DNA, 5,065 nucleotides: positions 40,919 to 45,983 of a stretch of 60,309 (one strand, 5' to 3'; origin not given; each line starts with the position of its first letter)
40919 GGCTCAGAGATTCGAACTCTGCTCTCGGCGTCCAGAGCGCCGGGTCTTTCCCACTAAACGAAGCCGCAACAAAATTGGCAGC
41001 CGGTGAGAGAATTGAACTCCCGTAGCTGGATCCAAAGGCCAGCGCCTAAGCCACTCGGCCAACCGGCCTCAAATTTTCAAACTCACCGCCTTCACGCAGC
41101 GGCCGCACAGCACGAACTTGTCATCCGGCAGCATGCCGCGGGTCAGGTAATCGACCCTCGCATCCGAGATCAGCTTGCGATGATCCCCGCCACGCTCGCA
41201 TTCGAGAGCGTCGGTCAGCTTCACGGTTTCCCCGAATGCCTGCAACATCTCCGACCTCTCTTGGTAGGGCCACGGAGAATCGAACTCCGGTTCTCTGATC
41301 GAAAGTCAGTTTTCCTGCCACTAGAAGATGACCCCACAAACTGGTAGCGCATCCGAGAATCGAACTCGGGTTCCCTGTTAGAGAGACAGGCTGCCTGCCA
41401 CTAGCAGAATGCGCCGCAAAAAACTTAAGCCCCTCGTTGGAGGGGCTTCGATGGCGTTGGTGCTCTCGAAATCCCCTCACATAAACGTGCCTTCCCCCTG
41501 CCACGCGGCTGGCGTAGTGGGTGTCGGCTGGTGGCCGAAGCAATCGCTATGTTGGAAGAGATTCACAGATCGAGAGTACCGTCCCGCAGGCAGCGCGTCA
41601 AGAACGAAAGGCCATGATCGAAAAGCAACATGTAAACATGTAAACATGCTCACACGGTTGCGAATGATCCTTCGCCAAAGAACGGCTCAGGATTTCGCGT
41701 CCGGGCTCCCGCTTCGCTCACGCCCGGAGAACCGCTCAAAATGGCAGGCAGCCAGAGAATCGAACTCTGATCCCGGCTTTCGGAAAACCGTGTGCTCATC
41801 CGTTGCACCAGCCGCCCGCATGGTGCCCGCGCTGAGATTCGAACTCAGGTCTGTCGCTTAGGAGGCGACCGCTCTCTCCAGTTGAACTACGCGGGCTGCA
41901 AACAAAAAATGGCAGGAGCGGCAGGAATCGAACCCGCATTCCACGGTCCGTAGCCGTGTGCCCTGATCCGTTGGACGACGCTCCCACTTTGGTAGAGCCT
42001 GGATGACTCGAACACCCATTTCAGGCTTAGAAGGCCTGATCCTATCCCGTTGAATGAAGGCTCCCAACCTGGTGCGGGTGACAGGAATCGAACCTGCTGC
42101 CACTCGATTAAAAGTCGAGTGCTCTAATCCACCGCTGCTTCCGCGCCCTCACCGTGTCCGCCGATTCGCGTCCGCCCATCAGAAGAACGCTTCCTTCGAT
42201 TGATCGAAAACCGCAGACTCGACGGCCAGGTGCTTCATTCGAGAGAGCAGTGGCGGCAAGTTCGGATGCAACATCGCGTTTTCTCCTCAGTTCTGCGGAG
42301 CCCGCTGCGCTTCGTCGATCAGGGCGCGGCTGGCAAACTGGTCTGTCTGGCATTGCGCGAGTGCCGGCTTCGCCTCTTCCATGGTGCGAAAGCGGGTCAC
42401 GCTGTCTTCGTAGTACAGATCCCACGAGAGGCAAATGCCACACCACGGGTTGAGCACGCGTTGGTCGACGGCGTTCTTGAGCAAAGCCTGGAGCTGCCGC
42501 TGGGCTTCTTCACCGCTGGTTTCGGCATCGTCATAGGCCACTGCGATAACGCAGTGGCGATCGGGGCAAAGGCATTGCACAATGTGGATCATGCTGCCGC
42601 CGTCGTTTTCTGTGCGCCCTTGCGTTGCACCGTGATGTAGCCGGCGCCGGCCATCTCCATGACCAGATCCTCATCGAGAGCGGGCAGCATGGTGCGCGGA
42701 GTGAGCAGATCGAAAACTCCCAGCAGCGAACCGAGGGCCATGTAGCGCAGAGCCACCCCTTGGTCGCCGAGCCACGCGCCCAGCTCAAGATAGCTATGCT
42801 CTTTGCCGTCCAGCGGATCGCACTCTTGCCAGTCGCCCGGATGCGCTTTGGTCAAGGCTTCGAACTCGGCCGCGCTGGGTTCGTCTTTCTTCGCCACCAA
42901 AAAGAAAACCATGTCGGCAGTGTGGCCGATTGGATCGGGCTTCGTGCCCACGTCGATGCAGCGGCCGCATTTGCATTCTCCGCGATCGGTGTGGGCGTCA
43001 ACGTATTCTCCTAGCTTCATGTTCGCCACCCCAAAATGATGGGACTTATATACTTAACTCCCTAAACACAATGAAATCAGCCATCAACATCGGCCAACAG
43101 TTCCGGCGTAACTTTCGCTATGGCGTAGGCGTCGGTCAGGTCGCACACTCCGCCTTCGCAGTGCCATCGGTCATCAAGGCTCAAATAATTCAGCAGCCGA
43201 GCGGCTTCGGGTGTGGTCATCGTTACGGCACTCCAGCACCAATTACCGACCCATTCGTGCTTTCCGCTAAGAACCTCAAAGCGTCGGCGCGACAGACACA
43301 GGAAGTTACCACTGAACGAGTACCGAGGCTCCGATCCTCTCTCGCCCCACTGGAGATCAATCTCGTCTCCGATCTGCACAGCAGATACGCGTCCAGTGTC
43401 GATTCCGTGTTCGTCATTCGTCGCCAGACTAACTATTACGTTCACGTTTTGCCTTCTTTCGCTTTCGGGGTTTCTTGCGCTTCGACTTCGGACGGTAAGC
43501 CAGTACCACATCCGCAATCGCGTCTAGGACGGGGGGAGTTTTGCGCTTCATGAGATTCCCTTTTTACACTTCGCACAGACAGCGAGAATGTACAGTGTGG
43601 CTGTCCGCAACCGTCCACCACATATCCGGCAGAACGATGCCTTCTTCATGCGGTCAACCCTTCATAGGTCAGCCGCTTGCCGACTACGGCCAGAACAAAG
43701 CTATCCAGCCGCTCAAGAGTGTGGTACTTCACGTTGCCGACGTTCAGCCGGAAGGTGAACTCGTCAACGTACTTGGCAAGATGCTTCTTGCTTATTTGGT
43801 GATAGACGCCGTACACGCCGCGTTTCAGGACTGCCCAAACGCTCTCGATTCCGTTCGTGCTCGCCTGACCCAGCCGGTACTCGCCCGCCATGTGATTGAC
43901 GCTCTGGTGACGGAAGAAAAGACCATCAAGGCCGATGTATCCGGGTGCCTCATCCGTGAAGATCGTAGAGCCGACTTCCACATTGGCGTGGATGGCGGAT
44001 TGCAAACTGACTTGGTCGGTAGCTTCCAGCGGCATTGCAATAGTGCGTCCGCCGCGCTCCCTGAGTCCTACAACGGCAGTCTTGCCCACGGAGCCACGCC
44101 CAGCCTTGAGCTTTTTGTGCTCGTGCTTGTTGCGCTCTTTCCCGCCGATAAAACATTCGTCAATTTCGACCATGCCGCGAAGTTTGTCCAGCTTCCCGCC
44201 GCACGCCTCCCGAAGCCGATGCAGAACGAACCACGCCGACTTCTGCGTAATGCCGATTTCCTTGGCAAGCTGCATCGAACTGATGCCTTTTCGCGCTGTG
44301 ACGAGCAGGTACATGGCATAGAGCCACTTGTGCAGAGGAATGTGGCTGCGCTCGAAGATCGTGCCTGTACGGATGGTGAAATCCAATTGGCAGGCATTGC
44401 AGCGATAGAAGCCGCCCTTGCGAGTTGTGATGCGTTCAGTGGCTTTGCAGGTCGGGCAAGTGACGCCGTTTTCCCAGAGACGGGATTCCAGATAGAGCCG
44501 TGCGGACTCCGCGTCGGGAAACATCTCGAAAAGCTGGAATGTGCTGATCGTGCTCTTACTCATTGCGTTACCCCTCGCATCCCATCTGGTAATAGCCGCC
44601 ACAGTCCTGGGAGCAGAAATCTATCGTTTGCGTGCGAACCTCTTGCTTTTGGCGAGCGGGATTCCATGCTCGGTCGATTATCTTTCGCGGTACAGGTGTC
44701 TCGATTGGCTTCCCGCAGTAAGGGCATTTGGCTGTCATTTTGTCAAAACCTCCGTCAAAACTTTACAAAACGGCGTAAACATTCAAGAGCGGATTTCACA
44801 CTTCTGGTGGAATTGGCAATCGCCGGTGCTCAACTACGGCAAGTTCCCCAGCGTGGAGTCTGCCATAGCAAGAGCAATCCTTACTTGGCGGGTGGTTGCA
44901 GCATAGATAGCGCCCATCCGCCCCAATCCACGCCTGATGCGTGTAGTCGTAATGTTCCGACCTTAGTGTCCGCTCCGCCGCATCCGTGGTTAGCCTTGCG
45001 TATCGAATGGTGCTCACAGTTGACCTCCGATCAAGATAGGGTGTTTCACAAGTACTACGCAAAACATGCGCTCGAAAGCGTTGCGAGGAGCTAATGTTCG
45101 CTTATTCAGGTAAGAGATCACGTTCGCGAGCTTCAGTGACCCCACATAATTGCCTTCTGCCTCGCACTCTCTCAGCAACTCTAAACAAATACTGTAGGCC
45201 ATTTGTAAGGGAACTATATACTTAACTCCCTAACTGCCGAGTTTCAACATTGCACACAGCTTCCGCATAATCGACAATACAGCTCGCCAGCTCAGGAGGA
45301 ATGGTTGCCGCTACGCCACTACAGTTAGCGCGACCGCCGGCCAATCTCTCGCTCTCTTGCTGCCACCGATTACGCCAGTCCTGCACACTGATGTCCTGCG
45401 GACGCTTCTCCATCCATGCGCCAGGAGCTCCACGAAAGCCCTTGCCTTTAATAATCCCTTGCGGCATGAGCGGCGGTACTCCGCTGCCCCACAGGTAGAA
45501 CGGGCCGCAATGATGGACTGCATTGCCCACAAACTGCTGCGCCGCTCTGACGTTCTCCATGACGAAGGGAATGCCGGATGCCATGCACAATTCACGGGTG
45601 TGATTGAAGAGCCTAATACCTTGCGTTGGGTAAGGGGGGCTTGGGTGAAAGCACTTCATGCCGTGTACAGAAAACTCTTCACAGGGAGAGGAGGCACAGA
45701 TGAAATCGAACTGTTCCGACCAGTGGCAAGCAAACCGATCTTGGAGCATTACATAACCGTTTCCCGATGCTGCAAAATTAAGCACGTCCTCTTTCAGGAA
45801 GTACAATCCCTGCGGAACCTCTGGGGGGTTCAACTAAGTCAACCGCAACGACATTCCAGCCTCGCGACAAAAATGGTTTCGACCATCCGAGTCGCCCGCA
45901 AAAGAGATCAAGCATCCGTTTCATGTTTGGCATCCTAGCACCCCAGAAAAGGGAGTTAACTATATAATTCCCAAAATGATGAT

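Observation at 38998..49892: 27-gene tRNA array co-oriented with an RtcB ligase in one long leftward operon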

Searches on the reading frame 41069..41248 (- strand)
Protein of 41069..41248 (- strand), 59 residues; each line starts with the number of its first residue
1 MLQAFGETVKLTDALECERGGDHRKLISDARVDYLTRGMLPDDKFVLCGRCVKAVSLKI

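Call 53: search_protein_families(library=pfam, proteins=[window:41069-41248:-], max_evalue=0.05)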
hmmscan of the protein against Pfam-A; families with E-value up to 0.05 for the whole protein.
window:41069-41248:- (59 aa): 0 families

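Call 89: find_homologous_proteins(query=window:41069-41248:-, max_evalue=0.01)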
Query window:41069-41248:- (59 aa): 14 proteins with E <= 0.01 among 14 candidates.
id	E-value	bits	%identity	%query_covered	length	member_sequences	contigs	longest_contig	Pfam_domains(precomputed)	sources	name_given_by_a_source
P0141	4.1e-31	122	98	100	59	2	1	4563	-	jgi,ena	-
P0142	3.5e-27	110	83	100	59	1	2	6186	-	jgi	jgi:hypothetical protein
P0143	6.5e-26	106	80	100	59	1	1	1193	-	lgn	-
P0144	7.7e-26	106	85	100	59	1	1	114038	-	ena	-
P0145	1.7e-25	105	80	100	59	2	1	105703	-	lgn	-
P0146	7.1e-25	103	80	100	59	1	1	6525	-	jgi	jgi:hypothetical protein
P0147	7.4e-25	103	78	100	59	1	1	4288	-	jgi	jgi:hypothetical protein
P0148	2.9e-24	101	80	100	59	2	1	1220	-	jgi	jgi:hypothetical protein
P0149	5.3e-24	100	75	100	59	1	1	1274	-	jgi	jgi:hypothetical protein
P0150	8.2e-23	96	75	100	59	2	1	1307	-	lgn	-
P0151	1.1e-22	96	71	100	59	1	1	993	-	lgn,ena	-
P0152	4.1e-22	94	73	100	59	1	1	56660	-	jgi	-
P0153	4.9e-21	91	69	100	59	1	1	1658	-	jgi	jgi:predicted PP-loop superfamily ATPase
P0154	1.8e-20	89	66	98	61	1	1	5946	-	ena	-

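Call 91: find_encoding_contigs(protein=P0144, flank=10000, max_places=2)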
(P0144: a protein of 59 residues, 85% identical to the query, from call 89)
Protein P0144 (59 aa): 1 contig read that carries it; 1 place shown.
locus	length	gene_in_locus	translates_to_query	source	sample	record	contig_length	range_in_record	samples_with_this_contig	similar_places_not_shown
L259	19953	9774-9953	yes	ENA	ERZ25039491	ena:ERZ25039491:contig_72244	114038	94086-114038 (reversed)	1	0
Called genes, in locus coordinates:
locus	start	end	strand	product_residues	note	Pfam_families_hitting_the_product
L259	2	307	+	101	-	?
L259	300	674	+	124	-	-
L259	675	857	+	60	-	-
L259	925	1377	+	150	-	-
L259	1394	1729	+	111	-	-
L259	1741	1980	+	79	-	-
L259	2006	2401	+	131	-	-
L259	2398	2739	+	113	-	-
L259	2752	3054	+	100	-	-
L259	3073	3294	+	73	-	-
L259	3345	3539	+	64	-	-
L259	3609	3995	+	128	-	-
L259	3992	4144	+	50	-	-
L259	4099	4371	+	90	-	-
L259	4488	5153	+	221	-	-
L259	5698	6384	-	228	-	PF08242:Methyltransf_12 (weak)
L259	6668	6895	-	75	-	-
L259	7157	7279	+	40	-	-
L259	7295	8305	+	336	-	PF13784:Fic_N, PF02661:Fic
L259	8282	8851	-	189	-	-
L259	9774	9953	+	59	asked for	-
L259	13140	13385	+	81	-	-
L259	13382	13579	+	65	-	-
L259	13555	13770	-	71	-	-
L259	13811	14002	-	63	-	-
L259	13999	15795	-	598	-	PF00176:SNF2-rel_dom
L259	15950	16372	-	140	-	-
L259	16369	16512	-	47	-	-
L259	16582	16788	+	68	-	-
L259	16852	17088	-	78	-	-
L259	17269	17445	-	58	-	-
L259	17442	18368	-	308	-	PF12760:Zn_ribbon_IS1595 (weak), PF12762:DDE_Tnp_IS1595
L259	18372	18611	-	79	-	-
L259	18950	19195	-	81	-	-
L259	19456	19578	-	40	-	-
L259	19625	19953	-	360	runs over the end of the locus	PF00589:Phage_integrase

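Call 92: find_encoding_contigs(protein=P0145, flank=10000, max_places=2)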
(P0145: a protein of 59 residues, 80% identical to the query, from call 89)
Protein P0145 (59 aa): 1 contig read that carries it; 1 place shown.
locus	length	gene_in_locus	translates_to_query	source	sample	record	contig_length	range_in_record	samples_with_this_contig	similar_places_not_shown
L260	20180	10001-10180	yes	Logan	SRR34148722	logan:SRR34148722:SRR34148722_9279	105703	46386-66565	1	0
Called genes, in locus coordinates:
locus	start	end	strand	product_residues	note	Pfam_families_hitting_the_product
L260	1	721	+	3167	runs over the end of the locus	PF18763:ddrB-ParB, PF00270:DEAD (faint)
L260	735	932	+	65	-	-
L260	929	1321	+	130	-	-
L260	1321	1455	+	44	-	-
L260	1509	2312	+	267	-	-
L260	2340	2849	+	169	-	-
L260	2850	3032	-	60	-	-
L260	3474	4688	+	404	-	PF02661:Fic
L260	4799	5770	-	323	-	PF12760:Zn_ribbon_IS1595, PF12762:DDE_Tnp_IS1595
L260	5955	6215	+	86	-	-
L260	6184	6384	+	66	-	-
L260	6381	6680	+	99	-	PF12843:QSregVF_b (weak)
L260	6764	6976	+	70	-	-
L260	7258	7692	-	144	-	-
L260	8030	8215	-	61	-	-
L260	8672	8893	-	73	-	-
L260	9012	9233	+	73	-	-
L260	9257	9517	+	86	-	-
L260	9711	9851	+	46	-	-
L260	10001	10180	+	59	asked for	-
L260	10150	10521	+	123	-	-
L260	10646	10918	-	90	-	-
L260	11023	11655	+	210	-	PF11645:PDDEXK_5 (weak)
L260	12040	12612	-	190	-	PF12728:HTH_17 (faint), PF13411:MerR_1 (faint)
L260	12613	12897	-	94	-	-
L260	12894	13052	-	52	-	-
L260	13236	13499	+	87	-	-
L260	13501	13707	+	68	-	-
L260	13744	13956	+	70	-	-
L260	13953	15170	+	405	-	PF03837:RecT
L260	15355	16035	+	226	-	-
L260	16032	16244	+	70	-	-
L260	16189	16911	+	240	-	-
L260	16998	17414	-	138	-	-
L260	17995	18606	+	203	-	-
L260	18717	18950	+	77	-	PF00550:PP-binding (weak)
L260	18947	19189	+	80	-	-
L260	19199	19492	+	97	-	-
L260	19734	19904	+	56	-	-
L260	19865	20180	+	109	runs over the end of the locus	-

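Call 93: find_encoding_contigs(protein=P0152, flank=10000, max_places=2)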
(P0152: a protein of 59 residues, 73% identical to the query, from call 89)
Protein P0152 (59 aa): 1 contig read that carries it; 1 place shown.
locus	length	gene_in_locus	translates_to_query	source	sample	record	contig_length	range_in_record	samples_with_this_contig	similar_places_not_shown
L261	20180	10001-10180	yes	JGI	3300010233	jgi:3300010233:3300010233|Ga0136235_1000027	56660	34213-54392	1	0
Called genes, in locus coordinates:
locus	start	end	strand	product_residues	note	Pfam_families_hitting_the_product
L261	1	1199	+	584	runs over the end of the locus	-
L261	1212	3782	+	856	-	-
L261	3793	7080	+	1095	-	-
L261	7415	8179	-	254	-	-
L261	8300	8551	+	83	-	PF13619:KTSC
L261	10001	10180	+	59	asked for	-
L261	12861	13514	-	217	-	-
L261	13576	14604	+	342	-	-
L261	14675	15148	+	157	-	-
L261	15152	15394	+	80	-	-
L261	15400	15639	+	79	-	-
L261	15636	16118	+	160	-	PF13539:Peptidase_M15_4 (weak)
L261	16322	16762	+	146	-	-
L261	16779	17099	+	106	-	-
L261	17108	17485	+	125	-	-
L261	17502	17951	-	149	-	-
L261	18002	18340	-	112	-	-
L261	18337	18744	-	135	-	-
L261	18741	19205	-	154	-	-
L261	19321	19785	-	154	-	-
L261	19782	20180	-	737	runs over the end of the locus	-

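Call 97: search_protein_families(library=ncbifam, proteins=[window:41069-41248:-], max_evalue=0.01)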
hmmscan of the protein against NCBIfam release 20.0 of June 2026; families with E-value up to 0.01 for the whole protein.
window:41069-41248:- (59 aa): 0 families

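Call 99: predict_structure(alignment_id=A4)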
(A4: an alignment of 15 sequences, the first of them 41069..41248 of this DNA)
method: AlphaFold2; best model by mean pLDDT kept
length: 59 residues; sequences in the alignment: 15
mean_pLDDT: 70.2   pTM: 0.45
mean pLDDT of the five models: 70.2, 69.0, 63.0, 62.2, 54.1
residues with pLDDT >= 90: 0; 70-90: 36; 50-70: 23; < 50: 0
segments of 3 or more residues with pLDDT < 50: none
pLDDT, mean of each block of 10 residues (from residue 1): 67 70 73 63 74 74
secondary structure, 60 per line:
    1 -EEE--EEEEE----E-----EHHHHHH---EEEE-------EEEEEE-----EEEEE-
elements in order: E2-4 E7-11 H23-28 E32-35 E43-48 E54-58

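Call 103: fold_search(model_id=the predicted structure, library=pdb)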
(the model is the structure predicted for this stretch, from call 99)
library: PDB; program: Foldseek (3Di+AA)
matches with E <= 10: 148; with E <= 0.001: 0
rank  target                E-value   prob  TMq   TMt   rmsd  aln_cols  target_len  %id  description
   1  2yf0                  2.7e+00  0.10  0.28  0.05   4.0        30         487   17  Human Myotubularin related protein 6 (MTMR6) (released 2011-04-13)
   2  6yfb_AA               3.2e+00  0.08  0.41  0.17  12.6        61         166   16  Virus-like particle of bacteriophage AVE016 (released 2020-09-02)
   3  9syu_A                3.4e+00  0.14  0.33  0.03   2.0        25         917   12  shutdown state non-muscle myosin 2A heads region (released 2025-10-22)
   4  4ccg_X                3.4e+00  0.09  0.42  0.36   6.2        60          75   20  Structure of an E2-E3 complex (released 2014-01-08)
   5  5t45                  3.7e+00  0.13  0.32  0.03   2.3        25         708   20  Chicken smooth muscle myosin motor domain co-crystallized with the specific CK-571 inhibitor, MgADP.BeFx form (released 2016-11-16)
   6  6rk3_MODEL_1_A        3.9e+00  0.21  0.39  0.13   1.3        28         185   18  Solution structure of the ribosome Elongation Factor P (EF-P) from Staphylococcus aureus (released 2020-03-11)
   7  7jn3_G                3.9e+00  0.09  0.35  0.13   5.3        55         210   16  Cryo-EM structure of Rous sarcoma virus cleaved synaptic complex (CSC) with HIV-1 integrase strand transfer inhibitor  (released 2021-03-17)
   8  2kr0_MODEL_1_A        4.4e+00  0.14  0.38  0.07   2.2        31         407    6  Solution structure of the proteasome ubiquitin receptor Rpn13 (released 2010-05-26)
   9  8ozz_MODEL_1_A        4.4e+00  0.10  0.35  0.21   2.3        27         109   11  PH domain of AKT-like kinase in Trypanosoma cruzi (released 2024-05-08)
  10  9pcp_K                4.4e+00  0.06  0.29  0.10  15.1        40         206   15  NER dual incision complex - NoG (released 2026-04-01)
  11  9nzp_A                4.4e+00  0.04  0.25  0.10   3.8        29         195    7  Cryo-EM structure of RhCas12f-gRNA-DNA ternary complex (released 2026-04-08)
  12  9a6x_B                4.7e+00  0.18  0.38  0.13   1.4        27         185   15  Integrative model of PTAS-EFP by crosslinking MS and deep learning (released 2024-09-18)
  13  2r2y                  4.7e+00  0.12  0.35  0.22   2.5        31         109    6  Crystal structure of the proteasomal Rpn13 PRU-domain (released 2008-05-13)
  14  2kv1_MODEL_1_A        4.7e+00  0.07  0.30  0.17   2.1        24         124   25  Insights into Function, Catalytic Mechanism and Fold Evolution of Mouse Selenoprotein Methionine Sulfoxide Red (released 2010-03-16)
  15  9r52_B                4.7e+00  0.05  0.28  0.09   5.1        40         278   15  Dimeric state of the F420-reducing hydrogenase from Methanothermococcus thermolithotrophicus in crystalline form 2 (released 2025-10-22)
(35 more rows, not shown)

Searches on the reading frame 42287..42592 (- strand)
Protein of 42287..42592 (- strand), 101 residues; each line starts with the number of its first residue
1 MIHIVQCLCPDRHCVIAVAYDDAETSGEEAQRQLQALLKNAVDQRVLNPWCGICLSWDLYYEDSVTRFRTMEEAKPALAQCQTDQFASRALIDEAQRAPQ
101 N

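Call 53: search_protein_families(library=pfam, proteins=[window:42287-42592:-], max_evalue=0.05)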
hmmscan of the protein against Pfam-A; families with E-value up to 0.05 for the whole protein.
window:42287-42592:- (101 aa): 0 families

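Call 108: search_protein_families(library=padloc, proteins=[window:42287-42592:-], max_evalue=0.01)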
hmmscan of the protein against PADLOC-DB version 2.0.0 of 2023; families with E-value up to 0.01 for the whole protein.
window:42287-42592:- (101 aa): 0 families

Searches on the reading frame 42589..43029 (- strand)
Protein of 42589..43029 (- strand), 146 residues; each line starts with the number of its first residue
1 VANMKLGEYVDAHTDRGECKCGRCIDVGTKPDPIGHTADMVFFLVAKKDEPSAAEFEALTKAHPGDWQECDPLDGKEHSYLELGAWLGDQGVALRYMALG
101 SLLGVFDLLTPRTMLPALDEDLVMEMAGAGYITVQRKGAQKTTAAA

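Call 7: search_protein_families(library=pfam, proteins=[window:42589-43029:-], max_evalue=0.01)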
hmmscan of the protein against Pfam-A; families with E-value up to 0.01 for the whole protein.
window:42589-43029:- (146 aa): 0 families

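Call 8: search_protein_families(library=phrogs, proteins=[window:42589-43029:-], max_evalue=0.01)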
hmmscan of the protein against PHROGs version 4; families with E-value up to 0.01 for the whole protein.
window:42589-43029:- (146 aa): 0 families

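Call 97: search_protein_families(library=ncbifam, proteins=[window:42589-43029:-], max_evalue=0.01)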
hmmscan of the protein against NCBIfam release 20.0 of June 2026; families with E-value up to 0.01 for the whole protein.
window:42589-43029:- (146 aa): 0 families

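Call 108: search_protein_families(library=padloc, proteins=[window:42589-43029:-], max_evalue=0.01)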
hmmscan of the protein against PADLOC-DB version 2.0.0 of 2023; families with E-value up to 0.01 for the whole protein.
window:42589-43029:- (146 aa): 0 families

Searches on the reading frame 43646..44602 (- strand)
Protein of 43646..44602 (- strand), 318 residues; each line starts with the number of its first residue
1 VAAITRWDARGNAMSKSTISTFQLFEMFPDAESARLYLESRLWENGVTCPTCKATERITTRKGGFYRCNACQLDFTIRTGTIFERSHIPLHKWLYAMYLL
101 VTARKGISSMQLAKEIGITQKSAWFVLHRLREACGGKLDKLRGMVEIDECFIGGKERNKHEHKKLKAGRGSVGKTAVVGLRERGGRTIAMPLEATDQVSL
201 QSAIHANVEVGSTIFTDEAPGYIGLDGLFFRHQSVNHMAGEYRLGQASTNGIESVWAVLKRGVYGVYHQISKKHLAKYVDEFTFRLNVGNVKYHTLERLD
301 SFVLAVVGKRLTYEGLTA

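Call 9: search_protein_families(library=pfam, proteins=[window:43646-44602:-], max_evalue=0.01)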
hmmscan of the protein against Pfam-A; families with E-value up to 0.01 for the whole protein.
window:43646-44602:- (318 aa): 2 families
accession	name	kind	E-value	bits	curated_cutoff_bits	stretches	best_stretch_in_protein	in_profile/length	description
PF12762.13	DDE_Tnp_IS1595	-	1.5e-41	142.4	27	1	140-287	1-153/153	ISXO2-like transposase domain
PF12760.12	Zn_ribbon_IS1595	-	8e-08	32.6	25.4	1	30-72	2-44/46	Transposase zinc-ribbon domain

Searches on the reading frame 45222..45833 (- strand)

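Call 7: search_protein_families(library=pfam, proteins=[window:45222-45833:-], max_evalue=0.01)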
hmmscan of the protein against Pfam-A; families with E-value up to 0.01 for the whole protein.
window:45222-45833:- (203 aa): 1 family
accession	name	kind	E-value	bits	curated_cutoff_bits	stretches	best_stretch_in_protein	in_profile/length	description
PF00145.23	DNA_methylase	-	0.0027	17.6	22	1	40-97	60-113/324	C-5 cytosine-specific DNA methylase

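Call 8: search_protein_families(library=phrogs, proteins=[window:45222-45833:-], max_evalue=0.01)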
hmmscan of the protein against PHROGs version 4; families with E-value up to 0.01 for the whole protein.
window:45222-45833:- (203 aa): 2 families
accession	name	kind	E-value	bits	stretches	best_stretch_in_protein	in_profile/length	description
phrog_363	-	other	0.00015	22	1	37-98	108-168/327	DNA methyltransferase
phrog_757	-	other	0.0041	17.2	1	39-94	71-127/247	DNA methyltransferase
